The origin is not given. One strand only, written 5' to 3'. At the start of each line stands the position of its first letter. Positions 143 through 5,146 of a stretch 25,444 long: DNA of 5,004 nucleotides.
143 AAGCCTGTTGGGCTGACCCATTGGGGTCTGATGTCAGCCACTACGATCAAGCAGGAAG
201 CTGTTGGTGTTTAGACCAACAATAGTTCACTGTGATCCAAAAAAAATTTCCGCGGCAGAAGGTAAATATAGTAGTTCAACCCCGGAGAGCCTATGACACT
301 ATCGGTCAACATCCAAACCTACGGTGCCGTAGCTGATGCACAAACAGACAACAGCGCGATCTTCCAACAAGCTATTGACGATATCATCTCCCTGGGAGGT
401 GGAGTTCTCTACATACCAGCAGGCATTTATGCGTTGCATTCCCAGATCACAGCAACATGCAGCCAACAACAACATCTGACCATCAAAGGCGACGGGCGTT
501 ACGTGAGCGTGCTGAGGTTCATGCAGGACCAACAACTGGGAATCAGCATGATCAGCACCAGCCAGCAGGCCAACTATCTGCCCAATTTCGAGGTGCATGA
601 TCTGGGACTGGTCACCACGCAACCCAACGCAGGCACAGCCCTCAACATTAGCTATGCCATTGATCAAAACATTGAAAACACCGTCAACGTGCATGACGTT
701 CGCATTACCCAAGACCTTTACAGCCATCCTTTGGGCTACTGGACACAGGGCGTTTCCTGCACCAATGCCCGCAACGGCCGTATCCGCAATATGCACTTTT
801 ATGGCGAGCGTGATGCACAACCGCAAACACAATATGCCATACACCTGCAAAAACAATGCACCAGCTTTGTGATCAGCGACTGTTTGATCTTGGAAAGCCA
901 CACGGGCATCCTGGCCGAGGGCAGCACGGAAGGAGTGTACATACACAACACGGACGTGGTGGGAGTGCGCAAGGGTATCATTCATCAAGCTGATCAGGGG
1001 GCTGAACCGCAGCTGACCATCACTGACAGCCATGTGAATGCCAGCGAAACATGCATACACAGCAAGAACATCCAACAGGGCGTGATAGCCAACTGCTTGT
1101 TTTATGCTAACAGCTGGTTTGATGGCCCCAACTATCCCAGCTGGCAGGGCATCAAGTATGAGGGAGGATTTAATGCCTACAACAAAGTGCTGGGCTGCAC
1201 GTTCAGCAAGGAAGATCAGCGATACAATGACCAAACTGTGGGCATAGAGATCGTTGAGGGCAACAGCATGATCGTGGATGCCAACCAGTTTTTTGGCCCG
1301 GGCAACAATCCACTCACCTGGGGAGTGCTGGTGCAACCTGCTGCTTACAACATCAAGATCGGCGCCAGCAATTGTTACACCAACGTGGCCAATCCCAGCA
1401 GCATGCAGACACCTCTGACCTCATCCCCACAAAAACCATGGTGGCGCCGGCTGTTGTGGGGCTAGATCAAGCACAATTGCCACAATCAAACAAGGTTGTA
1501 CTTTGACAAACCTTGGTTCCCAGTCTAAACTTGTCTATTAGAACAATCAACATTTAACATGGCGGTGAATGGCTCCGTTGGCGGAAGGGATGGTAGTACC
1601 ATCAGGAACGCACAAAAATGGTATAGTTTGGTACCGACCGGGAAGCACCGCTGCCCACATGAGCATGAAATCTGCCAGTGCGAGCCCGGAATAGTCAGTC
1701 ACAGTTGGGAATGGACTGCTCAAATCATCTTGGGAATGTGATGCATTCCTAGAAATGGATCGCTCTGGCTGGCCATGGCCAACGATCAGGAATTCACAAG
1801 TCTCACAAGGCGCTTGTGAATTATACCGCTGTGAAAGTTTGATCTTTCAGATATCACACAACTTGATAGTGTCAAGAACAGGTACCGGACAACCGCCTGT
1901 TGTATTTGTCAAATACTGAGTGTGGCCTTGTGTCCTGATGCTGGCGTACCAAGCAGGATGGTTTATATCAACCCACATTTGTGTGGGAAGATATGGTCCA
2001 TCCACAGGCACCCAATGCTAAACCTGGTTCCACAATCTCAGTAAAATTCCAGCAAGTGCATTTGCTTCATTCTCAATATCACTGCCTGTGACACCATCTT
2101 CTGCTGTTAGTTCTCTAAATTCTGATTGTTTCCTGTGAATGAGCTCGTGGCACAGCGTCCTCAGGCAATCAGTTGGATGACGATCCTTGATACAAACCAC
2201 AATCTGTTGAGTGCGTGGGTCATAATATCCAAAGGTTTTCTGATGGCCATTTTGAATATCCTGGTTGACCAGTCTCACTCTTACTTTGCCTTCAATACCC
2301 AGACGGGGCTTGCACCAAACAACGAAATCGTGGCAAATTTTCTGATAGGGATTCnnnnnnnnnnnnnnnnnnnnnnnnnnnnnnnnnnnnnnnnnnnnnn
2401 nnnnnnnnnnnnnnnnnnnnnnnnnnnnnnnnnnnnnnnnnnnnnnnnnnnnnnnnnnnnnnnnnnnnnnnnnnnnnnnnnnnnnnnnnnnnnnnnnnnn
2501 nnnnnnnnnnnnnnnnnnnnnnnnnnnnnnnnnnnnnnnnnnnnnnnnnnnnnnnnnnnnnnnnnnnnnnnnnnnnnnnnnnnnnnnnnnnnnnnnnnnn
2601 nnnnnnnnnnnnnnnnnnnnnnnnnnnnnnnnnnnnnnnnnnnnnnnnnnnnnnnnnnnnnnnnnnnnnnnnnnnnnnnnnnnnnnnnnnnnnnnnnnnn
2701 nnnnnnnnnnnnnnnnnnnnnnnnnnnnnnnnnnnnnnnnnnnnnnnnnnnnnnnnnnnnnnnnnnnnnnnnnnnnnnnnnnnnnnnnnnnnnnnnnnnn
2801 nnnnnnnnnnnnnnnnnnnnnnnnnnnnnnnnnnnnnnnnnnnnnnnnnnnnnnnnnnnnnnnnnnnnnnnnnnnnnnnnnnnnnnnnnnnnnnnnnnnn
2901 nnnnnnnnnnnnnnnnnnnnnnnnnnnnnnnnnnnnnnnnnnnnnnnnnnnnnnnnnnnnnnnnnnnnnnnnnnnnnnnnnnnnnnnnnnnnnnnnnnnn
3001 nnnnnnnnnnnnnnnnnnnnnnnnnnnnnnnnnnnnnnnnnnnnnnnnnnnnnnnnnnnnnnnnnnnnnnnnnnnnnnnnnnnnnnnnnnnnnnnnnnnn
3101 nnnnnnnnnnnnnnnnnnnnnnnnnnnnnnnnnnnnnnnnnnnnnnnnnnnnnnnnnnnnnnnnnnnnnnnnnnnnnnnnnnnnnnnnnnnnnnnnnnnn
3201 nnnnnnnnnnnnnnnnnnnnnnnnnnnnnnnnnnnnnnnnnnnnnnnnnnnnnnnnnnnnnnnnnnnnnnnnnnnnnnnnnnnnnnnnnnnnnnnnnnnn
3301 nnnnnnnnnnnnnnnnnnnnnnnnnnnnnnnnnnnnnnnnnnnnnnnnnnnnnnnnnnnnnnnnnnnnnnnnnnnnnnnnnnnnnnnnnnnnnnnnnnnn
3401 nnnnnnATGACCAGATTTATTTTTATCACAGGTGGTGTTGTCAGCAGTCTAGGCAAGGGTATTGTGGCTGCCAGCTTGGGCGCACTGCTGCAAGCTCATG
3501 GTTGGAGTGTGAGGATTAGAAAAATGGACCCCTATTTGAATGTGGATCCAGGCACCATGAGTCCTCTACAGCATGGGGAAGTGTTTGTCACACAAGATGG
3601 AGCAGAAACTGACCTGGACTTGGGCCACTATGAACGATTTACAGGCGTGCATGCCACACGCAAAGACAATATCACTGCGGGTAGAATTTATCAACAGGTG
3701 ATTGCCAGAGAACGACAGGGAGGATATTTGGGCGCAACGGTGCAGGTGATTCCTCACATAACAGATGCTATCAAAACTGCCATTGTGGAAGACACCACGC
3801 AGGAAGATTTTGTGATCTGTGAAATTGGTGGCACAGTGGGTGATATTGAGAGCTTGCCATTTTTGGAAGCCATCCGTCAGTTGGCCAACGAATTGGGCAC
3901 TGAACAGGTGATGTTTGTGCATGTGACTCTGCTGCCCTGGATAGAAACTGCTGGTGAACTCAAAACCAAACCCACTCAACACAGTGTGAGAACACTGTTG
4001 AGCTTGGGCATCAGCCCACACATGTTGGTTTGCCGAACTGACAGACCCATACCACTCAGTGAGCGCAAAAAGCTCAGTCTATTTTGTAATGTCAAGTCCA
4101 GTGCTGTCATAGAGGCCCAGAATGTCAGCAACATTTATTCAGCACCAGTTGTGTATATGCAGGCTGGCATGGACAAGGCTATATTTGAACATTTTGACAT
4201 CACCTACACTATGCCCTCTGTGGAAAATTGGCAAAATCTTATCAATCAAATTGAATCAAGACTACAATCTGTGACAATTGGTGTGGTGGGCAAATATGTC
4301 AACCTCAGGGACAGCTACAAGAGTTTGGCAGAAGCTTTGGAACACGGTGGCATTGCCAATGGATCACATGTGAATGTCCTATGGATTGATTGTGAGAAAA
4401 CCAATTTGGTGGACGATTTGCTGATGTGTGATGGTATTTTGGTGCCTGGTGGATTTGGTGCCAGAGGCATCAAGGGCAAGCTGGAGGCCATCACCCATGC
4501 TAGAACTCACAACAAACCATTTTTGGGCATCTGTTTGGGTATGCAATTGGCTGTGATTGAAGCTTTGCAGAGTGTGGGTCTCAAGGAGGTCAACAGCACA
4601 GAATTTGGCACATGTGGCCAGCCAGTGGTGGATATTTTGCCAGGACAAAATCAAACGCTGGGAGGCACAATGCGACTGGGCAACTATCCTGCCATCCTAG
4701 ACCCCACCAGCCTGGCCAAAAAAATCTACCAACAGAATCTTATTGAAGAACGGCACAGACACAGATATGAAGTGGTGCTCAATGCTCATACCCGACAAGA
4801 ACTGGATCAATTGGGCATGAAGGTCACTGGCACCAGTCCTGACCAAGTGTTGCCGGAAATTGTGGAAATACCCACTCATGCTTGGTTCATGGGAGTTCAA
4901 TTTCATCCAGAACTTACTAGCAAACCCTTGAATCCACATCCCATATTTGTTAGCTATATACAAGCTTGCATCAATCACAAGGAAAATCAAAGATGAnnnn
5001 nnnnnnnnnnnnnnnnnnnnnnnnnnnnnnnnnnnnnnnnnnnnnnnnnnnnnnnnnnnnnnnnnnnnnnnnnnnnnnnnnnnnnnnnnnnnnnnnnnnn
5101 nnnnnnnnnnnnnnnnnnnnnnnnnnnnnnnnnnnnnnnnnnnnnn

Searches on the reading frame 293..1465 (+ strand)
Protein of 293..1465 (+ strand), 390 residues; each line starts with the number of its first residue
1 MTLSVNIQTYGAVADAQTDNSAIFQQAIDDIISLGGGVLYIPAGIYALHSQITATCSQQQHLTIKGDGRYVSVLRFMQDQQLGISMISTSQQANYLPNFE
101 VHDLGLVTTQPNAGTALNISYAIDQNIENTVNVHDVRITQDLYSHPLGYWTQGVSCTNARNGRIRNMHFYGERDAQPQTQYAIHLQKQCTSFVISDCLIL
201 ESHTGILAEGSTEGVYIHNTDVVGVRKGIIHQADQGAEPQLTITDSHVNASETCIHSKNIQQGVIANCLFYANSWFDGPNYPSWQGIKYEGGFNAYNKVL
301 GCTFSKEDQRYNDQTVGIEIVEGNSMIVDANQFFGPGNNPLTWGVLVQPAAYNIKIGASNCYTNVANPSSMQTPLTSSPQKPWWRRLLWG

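Call 4: search_protein_families(library=pfam, proteins=[window:293-1465:+])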
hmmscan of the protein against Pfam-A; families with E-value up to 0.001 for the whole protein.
window:293-1465:+ (390 aa): 2 families
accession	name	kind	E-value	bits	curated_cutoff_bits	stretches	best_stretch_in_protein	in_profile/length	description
PF12708.12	Pect-lyase_RHGA_epim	-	1.7e-14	54.6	27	1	5-229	2-212/213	Rhamnogalacturonase A/epimerase, pectate lyase-like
PF05048.19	NosD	-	2.7e-07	30.7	23.6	1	147-274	34-150/212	Periplasmic copper-binding protein (NosD)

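Call 80: find_encoding_contigs(protein=window:293-1465:+, flank=10000, max_places=3)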
Protein window:293-1465:+ (390 aa): 3 contigs read that carry it; 2 places shown.
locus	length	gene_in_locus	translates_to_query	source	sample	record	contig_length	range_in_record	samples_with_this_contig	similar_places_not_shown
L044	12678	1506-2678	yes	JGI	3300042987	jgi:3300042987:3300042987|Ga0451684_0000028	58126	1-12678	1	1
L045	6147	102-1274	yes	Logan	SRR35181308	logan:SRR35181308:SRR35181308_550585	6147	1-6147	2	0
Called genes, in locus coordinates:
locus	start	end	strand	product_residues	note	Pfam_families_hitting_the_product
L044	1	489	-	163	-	?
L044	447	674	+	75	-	-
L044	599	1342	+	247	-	-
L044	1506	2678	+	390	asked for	PF12708:Pect-lyase_RHGA_epim, PF05048:NosD (weak)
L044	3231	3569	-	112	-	-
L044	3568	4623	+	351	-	PF00586:AIRS, PF02769:AIRS_C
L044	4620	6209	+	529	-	PF06418:CTP_synth_N, PF00117:GATase, PF07722:Peptidase_C26 (weak)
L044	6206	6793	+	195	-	PF00551:Formyl_trans_N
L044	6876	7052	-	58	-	-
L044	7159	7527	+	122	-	-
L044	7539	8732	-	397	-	PF12323:HTH_OrfB_IS605, PF01385:OrfB_IS605, PF07282:Cas12f1-like_TNB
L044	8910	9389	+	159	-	PF01242:PTPS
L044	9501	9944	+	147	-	PF00383:dCMP_cyt_deam_1, PF14437:MafB19-deam (faint)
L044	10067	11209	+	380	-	-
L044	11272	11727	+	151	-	-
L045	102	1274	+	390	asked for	PF12708:Pect-lyase_RHGA_epim, PF05048:NosD (weak)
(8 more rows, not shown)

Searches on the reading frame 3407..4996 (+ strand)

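Call 14: search_protein_families(library=phrogs, proteins=[window:3407-4996:+])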
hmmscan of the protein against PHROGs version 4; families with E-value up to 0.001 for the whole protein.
window:3407-4996:+ (529 aa): 1 family
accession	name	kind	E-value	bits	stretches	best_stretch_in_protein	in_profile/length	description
phrog_28378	-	unknown function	2.6e-193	644.5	1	1-526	2-545/547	-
